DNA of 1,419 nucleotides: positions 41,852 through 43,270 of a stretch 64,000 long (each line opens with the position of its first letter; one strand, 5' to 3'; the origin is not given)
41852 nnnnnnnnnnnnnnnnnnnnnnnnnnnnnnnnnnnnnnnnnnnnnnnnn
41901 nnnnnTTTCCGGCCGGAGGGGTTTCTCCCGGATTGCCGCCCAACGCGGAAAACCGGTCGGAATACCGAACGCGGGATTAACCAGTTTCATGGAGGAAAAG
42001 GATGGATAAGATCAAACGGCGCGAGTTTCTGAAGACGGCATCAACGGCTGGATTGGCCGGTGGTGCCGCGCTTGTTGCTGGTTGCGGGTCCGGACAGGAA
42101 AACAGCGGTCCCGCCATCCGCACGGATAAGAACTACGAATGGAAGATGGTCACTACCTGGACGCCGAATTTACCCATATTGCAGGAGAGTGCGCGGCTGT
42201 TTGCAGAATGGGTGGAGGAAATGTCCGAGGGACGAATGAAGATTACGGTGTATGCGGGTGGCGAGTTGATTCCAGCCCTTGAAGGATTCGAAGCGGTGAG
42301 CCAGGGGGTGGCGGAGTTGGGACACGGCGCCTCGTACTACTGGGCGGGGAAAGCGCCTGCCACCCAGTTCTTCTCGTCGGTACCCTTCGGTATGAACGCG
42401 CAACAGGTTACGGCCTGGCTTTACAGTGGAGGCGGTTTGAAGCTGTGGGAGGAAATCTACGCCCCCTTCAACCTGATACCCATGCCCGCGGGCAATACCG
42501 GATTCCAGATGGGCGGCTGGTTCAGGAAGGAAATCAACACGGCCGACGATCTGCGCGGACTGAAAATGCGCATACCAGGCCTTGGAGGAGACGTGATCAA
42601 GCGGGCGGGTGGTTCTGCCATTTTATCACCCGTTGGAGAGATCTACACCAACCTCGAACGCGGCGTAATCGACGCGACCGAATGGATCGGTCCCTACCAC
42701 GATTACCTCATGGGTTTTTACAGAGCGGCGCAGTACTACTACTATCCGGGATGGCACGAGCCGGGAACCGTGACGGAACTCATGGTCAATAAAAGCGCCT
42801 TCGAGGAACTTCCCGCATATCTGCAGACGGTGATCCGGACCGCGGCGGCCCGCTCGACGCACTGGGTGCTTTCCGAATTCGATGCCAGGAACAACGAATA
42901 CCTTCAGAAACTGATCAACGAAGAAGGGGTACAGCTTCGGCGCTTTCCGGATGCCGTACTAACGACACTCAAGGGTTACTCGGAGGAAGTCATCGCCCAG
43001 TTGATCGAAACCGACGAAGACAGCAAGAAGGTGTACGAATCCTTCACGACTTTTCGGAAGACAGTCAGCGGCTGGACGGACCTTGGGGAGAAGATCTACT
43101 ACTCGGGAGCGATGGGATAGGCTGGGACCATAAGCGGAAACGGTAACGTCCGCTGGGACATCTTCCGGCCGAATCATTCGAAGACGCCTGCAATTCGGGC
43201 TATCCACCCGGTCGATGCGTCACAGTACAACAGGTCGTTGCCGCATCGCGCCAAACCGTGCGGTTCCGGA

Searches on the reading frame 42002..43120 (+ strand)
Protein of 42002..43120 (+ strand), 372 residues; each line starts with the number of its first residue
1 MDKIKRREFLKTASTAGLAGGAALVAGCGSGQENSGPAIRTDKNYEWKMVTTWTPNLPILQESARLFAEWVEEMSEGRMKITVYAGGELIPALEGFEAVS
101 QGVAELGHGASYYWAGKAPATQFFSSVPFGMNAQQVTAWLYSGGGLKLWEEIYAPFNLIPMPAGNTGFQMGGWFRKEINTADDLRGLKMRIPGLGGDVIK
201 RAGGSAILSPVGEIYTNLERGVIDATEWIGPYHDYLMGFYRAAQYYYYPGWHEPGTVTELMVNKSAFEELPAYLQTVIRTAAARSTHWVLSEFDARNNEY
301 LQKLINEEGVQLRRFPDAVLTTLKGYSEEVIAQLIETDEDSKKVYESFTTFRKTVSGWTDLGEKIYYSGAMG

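Call 10: search_protein_families(library=pfam, proteins=[window:42002-43120:+])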
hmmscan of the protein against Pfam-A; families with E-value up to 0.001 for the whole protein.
window:42002-43120:+ (372 aa): 1 family
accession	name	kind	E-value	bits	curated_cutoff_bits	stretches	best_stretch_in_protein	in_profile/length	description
PF03480.18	DctP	-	8.6e-59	199.6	23.4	1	51-335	3-283/286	Bacterial extracellular solute-binding protein, family 7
